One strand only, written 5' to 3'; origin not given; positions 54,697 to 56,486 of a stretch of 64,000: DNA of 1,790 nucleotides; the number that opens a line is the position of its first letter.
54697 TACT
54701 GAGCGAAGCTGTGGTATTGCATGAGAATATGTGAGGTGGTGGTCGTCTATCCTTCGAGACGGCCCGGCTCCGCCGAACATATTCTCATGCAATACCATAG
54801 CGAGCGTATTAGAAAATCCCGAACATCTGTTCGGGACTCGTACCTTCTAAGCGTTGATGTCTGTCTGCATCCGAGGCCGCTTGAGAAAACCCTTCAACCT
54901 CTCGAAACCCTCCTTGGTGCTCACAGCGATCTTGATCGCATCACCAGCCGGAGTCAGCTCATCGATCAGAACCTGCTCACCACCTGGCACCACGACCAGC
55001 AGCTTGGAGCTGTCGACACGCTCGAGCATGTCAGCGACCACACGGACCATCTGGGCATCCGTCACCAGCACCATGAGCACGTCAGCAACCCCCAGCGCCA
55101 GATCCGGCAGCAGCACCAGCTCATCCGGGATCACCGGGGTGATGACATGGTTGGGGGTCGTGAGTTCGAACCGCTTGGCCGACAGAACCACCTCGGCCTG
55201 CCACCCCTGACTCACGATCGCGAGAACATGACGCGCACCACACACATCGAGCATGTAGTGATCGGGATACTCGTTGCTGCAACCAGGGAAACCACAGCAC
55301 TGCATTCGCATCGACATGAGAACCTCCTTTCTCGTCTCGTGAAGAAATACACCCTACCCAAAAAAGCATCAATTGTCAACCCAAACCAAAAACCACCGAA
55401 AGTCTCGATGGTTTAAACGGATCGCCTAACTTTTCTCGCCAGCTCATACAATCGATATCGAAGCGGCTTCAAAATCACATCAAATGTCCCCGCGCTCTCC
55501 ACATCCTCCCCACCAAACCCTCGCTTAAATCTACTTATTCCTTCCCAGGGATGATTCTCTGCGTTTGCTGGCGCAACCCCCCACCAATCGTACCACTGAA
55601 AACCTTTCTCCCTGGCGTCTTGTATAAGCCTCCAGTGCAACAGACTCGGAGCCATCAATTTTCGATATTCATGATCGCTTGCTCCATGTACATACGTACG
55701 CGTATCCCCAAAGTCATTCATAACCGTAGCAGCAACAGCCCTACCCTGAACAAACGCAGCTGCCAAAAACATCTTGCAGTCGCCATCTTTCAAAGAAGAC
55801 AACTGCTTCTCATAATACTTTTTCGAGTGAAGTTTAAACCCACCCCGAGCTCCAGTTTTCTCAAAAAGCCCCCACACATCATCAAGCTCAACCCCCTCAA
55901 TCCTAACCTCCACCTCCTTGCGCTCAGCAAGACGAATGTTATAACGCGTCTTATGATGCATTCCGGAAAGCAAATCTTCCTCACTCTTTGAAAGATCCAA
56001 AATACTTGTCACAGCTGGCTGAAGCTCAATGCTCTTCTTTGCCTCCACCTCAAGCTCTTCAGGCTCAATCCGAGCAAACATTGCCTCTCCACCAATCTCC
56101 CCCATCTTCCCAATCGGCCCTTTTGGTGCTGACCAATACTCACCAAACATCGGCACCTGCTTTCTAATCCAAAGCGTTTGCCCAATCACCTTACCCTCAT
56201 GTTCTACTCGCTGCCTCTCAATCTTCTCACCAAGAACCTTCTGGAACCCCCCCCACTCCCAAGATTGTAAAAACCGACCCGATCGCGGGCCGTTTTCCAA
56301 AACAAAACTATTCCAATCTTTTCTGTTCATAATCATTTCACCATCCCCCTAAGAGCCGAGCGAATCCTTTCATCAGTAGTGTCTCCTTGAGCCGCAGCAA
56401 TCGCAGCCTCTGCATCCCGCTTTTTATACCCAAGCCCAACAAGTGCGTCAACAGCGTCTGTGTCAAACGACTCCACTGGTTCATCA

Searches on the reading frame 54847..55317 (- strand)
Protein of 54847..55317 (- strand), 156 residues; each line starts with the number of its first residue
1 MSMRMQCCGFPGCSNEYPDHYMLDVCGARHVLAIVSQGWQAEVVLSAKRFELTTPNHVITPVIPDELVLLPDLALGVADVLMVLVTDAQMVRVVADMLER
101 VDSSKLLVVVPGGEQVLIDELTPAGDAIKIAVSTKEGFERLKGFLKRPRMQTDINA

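Call 11: search_protein_families(library=pfam, proteins=[window:54847-55317:-], max_evalue=1)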
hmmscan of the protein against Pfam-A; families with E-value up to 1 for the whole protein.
window:54847-55317:- (156 aa): 0 families

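Call 16: find_homologous_proteins(query=window:54847-55317:-, max_evalue=0.01)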
Query window:54847-55317:- (156 aa): 1 proteins with E <= 0.01 among 153 candidates.
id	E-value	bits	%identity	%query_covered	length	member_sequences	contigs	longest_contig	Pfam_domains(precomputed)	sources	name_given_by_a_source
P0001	5.5e-97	340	100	100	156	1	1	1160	-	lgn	-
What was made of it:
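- Tried and rejected: The 156-aa neighbour is an orphan in the 5.8-billion-protein set (call 16).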

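Call 27: find_encoding_contigs(protein=P0001, flank=10000)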
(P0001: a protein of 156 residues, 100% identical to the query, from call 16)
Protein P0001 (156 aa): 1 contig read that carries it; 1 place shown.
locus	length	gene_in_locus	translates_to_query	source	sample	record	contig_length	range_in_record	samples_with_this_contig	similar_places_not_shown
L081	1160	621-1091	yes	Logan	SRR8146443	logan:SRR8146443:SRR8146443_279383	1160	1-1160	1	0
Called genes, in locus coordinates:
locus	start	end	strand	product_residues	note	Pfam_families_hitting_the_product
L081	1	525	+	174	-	?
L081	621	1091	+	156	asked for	-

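Call 75: search_protein_families(library=padloc, proteins=[window:54847-55317:-], max_evalue=1)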
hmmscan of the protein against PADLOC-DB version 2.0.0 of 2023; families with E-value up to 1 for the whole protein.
window:54847-55317:- (156 aa): 0 families

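Call 76: search_protein_families(library=phrogs, proteins=[window:54847-55317:-], max_evalue=1)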
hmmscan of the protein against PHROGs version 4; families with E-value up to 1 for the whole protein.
window:54847-55317:- (156 aa): 1 family
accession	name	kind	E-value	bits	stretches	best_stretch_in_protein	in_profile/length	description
phrog_32418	-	unknown function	0.36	12.1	1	7-29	4-26/78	-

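Call 86: predict_structure(protein=window:54847-55317:-)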
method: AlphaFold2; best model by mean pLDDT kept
length: 156 residues; sequences in the alignment: 1
mean_pLDDT: 36.1   pTM: 0.24
mean pLDDT of the five models: 36.1, 35.3, 34.3, 34.2, 33.5
residues with pLDDT >= 90: 0; 70-90: 0; 50-70: 5; < 50: 151
segments of 3 or more residues with pLDDT < 50: 1-134, 141-156
pLDDT, mean of each block of 10 residues (from residue 1): 36 39 39 39 40 38 28 24 33 35 37 37 34 47 38 30
secondary structure, 60 per line:
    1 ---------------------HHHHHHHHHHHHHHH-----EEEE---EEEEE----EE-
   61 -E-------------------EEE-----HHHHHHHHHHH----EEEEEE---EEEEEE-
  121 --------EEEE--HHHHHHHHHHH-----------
elements in order: H22-36 E42-45 E49-53 E82-84 H90-100 E105-110 E114-119 E129-132 H135-145
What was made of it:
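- Tried and rejected: The single-sequence AlphaFold model was unusable (pLDDT 36; call 86), so no fold search was run.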

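Call 87: search_protein_representatives(protein=window:54847-55317:-)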
Query: 156 residues. Proteins with E-value up to 0.001 (for the whole library): 6; up to 1e-10: 2; up to 1e-30: 1. The best 6 are listed.
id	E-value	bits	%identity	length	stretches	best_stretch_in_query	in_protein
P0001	1.8e-97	339.9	100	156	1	1-156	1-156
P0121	7.0e-11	58.9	31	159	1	5-147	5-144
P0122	4.6e-06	43.2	27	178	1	2-130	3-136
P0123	9.9e-06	42.2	61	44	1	5-32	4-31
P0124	2.5e-05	40.8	34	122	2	5-37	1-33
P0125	6.2e-04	36.3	59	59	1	5-31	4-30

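Call 89: find_encoding_contigs(protein=P0121, flank=6000, max_places=3)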
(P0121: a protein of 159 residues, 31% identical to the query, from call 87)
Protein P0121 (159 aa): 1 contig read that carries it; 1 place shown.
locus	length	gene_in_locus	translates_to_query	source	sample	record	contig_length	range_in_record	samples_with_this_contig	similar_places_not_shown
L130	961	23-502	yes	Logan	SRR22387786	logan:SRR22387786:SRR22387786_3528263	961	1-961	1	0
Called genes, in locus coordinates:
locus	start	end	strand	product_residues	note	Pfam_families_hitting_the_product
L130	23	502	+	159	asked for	-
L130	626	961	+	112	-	?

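Call 95: find_encoding_contigs(protein=P0122, flank=5000, max_places=3)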
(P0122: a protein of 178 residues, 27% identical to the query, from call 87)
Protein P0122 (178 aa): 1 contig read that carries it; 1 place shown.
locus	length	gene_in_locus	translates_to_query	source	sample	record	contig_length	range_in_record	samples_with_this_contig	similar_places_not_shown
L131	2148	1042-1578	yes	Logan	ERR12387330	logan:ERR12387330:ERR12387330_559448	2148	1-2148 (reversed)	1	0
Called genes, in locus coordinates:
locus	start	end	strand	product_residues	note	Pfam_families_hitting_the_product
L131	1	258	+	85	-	?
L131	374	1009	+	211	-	-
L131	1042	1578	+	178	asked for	PF15891:Nuc_deoxyri_tr2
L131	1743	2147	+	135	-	?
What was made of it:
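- Distant relatives of the 156-aa protein include one with a nucleoside 2-deoxyribosyltransferase-like domain (calls 87, 95).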

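Call 96: find_encoding_contigs(protein=P0124, flank=5000, max_places=3)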
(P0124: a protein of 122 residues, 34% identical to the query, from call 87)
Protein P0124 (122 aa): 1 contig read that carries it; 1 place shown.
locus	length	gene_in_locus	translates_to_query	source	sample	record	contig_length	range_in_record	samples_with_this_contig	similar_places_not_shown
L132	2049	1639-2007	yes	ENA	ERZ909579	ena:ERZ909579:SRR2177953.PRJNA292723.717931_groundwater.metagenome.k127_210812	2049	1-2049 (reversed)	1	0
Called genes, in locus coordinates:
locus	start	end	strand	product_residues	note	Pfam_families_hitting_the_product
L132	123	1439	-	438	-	-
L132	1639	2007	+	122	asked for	-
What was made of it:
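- Tried and rejected: Exhaustive HMMER found only five distant relatives, on short contigs without room for an RNA (calls 87, 89, 95, 96).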

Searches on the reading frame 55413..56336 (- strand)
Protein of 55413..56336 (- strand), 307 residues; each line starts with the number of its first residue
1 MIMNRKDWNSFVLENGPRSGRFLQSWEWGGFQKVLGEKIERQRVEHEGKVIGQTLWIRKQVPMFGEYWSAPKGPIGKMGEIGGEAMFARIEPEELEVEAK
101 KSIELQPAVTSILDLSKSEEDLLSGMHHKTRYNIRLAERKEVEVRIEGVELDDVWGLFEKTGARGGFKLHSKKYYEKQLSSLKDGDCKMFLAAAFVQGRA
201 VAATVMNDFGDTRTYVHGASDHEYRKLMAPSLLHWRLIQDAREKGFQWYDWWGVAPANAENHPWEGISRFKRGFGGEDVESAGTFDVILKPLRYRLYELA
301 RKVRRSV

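Call 11: search_protein_families(library=pfam, proteins=[window:55413-56336:-], max_evalue=1)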
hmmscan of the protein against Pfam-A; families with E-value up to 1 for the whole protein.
window:55413-56336:- (307 aa): 2 families
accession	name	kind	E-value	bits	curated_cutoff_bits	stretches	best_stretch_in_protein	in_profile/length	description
PF02388.22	FemAB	-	7.9e-39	134.1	24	3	200-302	307-406/406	FemAB family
PF13480.13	Acetyltransf_6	-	2.8e-14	53.9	22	1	130-253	7-136/143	Acetyltransferase (GNAT) domain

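Call 17: find_related_loci(query=window:55413-56336:-, collection=genome_contigs, flank=10000)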
Query window:55413-56336:- (307 aa) in genome_contigs; peptide patterns used: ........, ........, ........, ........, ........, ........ (x = any residue, [..] = any of these).
221 stretches matched a pattern; 215 encode a relative of the query (tblastn E <= 1e-3); the best 80 are kept; 80 distinct loci.
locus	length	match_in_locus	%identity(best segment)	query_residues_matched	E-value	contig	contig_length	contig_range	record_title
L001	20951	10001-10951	53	1-307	4e-114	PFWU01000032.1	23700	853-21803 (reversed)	MAG: Candidatus Uhrbacteria bacterium CG_4_9_14_3_um_filter_50_9 CG_4_9_14_3_um_filter_150_scaffold_1626_c, whole genome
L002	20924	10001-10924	51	2-307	2e-107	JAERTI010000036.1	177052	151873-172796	MAG: Candidatus Uhrbacteria bacterium isolate BH28 c_000000007007, whole genome shotgun sequence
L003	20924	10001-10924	52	2-307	2e-106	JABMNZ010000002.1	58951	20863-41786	MAG: Parcubacteria group bacterium isolate bin.251 k141_394516, whole genome shotgun sequence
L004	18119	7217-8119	56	3-299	1e-115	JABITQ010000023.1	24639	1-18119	MAG: Candidatus Uhrbacteria bacterium isolate SI072_bin28 k141_3010589, whole genome shotgun sequence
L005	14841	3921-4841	50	5-305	1e-90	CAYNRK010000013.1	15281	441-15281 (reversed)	MAG TPA_asm: uncultured Gammaproteobacteria bacterium isolate SRP077602_co8_262 genome assembly, contig: NODE_5623_lengt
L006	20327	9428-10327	50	17-307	2e-89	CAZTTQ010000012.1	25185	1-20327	MAG TPA_asm: uncultured Gammaproteobacteria bacterium isolate SRP278252_co2_124 genome assembly, contig: NODE_3910_lengt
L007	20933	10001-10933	44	3-307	7e-78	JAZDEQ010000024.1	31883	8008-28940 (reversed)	MAG: Candidatus Uhrbacteria bacterium isolate MEGAHIT-group-0.159 k141_1300509, whole genome shotgun sequence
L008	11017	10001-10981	43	2-304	3e-75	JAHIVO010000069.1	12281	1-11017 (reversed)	MAG: Patescibacteria group bacterium isolate MM_PC_MetaG.mb.84 MM_PC_MetaG.mb.84_k141_1176034, whole genome shotgun sequ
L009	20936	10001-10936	42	8-303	1e-74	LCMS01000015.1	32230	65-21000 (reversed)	MAG: Candidatus Uhrbacteria bacterium GW2011_GWE2_46_68 UX57_C0015, whole genome shotgun sequence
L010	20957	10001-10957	40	7-306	3e-71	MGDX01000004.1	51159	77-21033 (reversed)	MAG: Candidatus Uhrbacteria bacterium RIFCSPHIGHO2_02_FULL_53_13 rifcsphigho2_02_scaffold_1188, whole genome shotgun seq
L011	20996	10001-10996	39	2-306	5e-70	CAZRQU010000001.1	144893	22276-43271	MAG TPA_asm: uncultured Gammaproteobacteria bacterium isolate SRP332253_co2_32 genome assembly, contig: NODE_60_length_1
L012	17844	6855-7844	42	2-304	2e-83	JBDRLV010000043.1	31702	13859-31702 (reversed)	MAG: Patescibacteria group bacterium isolate MEGAHIT-group-1.799 k141_10940865, whole genome shotgun sequence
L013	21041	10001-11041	38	4-304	8e-66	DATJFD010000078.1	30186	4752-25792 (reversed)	MAG TPA_asm: Candidatus Binatia bacterium isolate SMAG_U15450 k141_7026122, whole genome shotgun sequence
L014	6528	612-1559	39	9-305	2e-65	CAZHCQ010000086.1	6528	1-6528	MAG TPA_asm: uncultured Gammaproteobacteria bacterium isolate binchicken_co203_505 genome assembly, contig: k141_1552833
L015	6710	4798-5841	38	2-304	4e-65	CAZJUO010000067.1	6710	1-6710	MAG TPA_asm: uncultured Gammaproteobacteria bacterium isolate SRP141376_co4_277 genome assembly, contig: NODE_18347_leng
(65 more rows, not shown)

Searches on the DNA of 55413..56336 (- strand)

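Call 22: search_rna_families(sources=[L001, L002, L003, L005, L009, L012, L007], threshold=gathering)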
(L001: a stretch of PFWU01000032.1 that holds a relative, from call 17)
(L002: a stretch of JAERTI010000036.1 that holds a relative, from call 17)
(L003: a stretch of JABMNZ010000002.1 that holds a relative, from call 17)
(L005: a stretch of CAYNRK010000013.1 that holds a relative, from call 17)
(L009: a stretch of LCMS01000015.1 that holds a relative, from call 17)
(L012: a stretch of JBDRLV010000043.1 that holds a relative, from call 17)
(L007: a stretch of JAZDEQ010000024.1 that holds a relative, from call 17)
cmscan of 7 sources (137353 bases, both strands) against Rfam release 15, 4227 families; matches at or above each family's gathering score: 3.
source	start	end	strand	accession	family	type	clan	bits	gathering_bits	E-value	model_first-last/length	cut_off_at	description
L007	1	772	-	RF00177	SSU_rRNA_bacteria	Gene; rRNA;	CL00111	678.5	50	9.1e-213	1-774/1533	3'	Bacterial small subunit ribosomal RNA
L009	10977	11050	+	RF00005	tRNA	Gene; tRNA;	CL00001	68.1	29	2.2e-12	1-71/71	no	tRNA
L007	12687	12761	-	RF00005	tRNA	Gene; tRNA;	CL00001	65.5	29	1.2e-11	1-71/71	no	tRNA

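Call 92: search_rna_families(sources=[L004, L082, L087, L090, L091, L129], threshold=gathering)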
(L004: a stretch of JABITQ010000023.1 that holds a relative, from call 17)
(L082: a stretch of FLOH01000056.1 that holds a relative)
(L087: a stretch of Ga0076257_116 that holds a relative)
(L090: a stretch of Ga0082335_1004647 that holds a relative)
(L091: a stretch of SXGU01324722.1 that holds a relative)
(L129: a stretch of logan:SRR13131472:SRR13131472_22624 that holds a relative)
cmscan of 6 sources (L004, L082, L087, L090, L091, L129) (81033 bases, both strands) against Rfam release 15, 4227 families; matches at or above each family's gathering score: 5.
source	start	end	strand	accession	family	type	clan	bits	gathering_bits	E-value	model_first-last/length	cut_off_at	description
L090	10041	10114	-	RF00005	tRNA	Gene; tRNA;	CL00001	70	29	4.1e-13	1-71/71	no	tRNA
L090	8503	8576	-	RF00005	tRNA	Gene; tRNA;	CL00001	69.7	29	4.9e-13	1-71/71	no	tRNA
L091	8643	8716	-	RF00005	tRNA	Gene; tRNA;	CL00001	68.3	29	1.2e-12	1-71/71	no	tRNA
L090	8419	8473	-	RF00005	tRNA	Gene; tRNA;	CL00001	38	29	0.00026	9-63/71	no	tRNA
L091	8559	8613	-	RF00005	tRNA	Gene; tRNA;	CL00001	35.3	29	0.0014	9-63/71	no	tRNA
